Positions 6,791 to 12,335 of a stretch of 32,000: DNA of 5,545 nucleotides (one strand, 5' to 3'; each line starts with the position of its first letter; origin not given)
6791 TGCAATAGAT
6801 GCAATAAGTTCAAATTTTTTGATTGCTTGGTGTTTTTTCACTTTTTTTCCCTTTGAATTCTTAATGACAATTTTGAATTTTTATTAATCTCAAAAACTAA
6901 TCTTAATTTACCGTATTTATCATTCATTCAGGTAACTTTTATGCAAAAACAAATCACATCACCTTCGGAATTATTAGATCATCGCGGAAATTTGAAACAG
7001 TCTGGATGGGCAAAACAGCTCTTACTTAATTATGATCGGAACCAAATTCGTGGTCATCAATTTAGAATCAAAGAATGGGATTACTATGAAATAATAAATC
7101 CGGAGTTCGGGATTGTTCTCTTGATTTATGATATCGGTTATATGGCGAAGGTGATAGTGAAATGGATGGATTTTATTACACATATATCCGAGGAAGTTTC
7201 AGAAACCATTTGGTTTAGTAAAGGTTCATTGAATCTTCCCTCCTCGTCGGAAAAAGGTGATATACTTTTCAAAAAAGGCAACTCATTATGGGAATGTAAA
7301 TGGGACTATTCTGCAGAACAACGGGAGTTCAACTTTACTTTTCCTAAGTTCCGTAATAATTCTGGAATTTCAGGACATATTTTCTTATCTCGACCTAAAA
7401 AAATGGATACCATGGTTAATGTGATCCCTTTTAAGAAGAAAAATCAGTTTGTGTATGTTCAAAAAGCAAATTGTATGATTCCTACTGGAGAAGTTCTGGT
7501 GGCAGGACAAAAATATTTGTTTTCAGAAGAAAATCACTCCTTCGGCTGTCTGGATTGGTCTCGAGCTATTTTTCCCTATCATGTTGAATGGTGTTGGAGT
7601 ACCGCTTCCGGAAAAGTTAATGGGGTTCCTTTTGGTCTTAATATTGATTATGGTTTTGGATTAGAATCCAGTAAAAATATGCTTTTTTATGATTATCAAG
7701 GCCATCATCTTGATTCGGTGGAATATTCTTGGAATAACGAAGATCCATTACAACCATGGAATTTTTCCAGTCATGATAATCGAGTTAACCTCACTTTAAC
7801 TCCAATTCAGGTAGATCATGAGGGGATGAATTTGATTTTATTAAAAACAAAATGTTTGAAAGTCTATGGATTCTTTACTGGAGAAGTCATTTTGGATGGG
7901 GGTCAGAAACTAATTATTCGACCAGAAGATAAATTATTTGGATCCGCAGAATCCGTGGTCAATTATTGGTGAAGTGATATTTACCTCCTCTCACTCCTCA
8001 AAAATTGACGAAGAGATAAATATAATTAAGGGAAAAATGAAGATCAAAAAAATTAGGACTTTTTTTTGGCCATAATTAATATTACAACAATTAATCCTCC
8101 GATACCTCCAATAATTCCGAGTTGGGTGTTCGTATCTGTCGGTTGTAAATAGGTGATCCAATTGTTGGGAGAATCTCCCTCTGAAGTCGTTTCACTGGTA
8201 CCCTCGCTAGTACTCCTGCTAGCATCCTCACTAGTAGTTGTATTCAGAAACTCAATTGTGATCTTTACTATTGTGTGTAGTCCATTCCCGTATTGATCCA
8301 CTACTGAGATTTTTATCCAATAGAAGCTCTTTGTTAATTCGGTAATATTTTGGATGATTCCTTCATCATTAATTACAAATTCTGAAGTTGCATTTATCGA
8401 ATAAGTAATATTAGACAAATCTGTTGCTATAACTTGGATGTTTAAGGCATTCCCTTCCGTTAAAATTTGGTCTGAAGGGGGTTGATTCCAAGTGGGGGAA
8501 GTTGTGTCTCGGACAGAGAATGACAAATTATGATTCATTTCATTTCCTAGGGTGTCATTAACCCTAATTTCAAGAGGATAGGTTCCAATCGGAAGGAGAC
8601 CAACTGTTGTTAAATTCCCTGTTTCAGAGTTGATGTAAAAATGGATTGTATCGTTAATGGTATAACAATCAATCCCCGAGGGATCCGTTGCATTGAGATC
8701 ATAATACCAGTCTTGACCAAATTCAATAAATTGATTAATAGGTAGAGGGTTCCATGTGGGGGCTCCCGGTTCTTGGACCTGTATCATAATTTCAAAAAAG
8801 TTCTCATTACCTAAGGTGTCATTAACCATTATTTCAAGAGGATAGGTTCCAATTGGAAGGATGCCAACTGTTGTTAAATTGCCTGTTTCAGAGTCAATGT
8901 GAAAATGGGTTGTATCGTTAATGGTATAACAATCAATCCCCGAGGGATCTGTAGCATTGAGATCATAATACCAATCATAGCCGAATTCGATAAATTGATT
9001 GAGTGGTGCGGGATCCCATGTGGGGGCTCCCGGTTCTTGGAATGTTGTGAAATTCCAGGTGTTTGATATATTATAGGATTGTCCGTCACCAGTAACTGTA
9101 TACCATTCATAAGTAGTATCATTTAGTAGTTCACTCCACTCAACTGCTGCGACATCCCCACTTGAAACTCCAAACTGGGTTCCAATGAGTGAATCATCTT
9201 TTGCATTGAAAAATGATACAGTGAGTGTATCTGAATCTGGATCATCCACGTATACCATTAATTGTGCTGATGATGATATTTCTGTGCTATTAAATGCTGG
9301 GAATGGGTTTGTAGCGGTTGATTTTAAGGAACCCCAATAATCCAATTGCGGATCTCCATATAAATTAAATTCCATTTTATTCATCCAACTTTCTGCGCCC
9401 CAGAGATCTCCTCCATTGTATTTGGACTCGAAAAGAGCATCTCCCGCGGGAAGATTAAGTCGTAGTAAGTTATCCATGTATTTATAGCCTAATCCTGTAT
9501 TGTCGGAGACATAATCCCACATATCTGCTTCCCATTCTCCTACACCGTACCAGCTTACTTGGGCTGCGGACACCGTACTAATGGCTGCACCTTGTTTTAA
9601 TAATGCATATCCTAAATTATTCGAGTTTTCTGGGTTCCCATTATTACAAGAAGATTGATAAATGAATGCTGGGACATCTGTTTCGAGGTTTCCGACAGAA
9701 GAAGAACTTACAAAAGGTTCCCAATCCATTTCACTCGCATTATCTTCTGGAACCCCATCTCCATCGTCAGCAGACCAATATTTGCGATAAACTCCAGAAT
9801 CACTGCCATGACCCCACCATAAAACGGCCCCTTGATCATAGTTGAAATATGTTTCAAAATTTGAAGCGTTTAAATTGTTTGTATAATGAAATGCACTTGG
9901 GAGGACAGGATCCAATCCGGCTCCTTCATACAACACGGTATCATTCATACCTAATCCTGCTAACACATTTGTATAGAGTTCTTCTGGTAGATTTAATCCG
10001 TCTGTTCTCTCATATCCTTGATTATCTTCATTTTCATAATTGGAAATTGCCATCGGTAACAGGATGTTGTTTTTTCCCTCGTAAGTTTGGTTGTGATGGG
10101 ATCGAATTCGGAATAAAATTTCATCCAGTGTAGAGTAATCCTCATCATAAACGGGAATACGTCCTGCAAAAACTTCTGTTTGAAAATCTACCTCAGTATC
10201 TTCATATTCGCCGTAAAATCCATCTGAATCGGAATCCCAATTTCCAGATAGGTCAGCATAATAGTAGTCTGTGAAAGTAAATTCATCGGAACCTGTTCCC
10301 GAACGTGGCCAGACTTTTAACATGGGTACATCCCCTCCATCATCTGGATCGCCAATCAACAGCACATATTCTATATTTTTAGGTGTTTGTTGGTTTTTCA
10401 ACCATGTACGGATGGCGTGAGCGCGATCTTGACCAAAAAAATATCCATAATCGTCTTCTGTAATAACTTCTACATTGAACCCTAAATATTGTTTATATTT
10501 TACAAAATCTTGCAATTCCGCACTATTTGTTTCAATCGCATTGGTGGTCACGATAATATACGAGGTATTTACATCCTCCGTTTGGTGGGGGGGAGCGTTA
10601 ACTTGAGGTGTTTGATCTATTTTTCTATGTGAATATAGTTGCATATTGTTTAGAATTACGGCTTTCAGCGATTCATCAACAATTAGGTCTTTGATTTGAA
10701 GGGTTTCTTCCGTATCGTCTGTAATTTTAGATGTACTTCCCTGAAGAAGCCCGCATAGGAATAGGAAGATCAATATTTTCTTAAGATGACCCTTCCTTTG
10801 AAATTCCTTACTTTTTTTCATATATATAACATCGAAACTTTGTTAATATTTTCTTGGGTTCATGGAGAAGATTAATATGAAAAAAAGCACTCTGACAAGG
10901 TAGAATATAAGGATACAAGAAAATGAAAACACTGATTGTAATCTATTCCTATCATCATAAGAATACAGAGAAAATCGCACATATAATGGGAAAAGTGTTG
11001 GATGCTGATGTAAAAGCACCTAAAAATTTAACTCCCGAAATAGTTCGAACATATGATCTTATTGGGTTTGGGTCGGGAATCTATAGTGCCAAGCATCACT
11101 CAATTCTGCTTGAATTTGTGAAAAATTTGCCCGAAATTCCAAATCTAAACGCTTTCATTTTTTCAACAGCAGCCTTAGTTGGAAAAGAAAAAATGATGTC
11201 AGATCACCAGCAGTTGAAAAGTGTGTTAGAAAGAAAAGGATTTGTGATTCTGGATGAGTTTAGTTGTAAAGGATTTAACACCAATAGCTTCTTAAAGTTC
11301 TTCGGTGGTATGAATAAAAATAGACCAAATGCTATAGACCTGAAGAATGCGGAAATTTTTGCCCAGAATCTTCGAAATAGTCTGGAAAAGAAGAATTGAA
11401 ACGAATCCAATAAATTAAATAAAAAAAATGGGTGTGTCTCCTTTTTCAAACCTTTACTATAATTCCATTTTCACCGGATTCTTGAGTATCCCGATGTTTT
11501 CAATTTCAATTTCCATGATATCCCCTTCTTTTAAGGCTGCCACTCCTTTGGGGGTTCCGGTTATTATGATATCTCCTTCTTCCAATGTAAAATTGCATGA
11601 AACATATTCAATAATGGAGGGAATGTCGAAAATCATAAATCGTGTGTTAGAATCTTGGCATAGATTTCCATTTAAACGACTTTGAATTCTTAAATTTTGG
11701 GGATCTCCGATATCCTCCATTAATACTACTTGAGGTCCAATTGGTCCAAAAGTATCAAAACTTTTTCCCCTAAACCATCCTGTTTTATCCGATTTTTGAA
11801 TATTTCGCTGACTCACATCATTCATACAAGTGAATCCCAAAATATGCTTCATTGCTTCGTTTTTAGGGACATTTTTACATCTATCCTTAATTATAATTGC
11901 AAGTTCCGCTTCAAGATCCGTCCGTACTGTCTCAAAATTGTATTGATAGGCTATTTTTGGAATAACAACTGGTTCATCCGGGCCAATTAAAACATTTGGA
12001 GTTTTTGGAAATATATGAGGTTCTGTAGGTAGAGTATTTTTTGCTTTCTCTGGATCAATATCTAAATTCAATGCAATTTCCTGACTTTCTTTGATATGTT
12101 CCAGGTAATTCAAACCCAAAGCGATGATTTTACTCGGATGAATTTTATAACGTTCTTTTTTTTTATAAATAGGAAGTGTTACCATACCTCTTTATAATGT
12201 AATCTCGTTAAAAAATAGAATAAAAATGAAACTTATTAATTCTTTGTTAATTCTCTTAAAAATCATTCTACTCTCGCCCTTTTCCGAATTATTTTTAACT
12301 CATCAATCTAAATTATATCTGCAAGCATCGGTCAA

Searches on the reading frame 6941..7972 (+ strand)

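Call 13: search_protein_families(library=pfam, proteins=[window:6941-7972:+], max_evalue=0.001)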
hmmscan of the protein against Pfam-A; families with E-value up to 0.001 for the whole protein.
window:6941-7972:+ (343 aa): 1 family
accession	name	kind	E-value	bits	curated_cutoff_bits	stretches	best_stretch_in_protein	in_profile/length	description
PF10974.15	DUF2804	-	1.4e-91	307.6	26.9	1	2-343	1-339/339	Domain of unknown function (DUF2804)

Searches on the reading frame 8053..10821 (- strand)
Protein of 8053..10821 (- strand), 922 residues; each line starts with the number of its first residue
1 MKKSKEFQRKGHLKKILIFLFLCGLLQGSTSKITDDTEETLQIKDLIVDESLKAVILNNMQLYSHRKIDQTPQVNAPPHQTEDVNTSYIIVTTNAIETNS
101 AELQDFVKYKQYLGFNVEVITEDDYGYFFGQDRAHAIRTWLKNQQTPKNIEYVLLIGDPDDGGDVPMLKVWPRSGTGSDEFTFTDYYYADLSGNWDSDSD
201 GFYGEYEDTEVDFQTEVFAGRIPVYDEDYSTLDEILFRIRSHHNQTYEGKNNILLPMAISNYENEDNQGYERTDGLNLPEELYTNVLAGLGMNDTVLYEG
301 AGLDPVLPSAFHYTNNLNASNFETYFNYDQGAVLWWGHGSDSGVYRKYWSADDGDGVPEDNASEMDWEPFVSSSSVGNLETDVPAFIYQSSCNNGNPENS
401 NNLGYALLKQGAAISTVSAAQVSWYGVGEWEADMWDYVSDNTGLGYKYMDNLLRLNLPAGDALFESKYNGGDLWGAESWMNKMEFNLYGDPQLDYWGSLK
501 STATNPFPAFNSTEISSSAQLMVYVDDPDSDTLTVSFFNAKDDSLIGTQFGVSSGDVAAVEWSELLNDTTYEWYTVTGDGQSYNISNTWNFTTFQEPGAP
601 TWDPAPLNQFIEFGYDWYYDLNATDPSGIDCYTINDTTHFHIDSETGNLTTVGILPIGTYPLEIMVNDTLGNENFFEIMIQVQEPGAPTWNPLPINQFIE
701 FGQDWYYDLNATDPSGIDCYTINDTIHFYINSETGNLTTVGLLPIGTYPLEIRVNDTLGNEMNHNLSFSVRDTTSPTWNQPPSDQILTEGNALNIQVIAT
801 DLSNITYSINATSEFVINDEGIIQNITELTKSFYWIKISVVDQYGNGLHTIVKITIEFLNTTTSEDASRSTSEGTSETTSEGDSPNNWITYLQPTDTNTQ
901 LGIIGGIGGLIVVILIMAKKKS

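Call 13: search_protein_families(library=pfam, proteins=[window:8053-10821:-], max_evalue=0.001)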
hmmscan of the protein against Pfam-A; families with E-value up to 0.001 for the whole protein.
window:8053-10821:- (922 aa): 1 family
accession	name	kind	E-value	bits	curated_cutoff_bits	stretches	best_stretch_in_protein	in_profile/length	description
PF00028.23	Cadherin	-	0.00014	22.6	28.8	0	638-672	42-82/93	Cadherin domain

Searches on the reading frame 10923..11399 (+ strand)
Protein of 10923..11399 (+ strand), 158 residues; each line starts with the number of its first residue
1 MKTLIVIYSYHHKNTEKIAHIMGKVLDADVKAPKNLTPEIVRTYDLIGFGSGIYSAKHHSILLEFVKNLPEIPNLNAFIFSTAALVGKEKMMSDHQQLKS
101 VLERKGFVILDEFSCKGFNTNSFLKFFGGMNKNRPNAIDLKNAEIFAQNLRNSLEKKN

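Call 13: search_protein_families(library=pfam, proteins=[window:10923-11399:+], max_evalue=0.001)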
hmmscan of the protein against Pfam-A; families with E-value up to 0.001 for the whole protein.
window:10923-11399:+ (158 aa): 2 families
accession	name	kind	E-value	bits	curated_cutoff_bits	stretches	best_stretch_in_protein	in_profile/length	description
PF12724.12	Flavodoxin_5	-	5.4e-08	33.7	27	1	5-90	1-91/145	Flavodoxin domain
PF12641.12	Flavodoxin_3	-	3.3e-07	30.7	27.5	1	6-147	2-141/160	Flavodoxin domain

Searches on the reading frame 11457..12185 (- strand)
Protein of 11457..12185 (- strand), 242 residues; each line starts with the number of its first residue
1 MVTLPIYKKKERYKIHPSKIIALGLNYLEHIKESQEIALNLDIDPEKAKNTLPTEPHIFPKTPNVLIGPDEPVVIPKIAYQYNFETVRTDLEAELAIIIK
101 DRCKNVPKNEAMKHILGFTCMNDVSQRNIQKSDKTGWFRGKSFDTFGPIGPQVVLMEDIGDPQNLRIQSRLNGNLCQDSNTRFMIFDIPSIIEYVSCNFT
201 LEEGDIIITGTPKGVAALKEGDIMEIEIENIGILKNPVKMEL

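Call 13: search_protein_families(library=pfam, proteins=[window:11457-12185:-], max_evalue=0.001)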
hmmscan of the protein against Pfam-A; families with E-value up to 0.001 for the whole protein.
window:11457-12185:- (242 aa): 1 family
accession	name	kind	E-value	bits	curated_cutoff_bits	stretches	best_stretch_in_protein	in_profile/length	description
PF01557.24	FAA_hydrolase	-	1.2e-65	221.7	23.9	1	19-238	1-213/214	Fumarylacetoacetate (FAA) hydrolase C-terminal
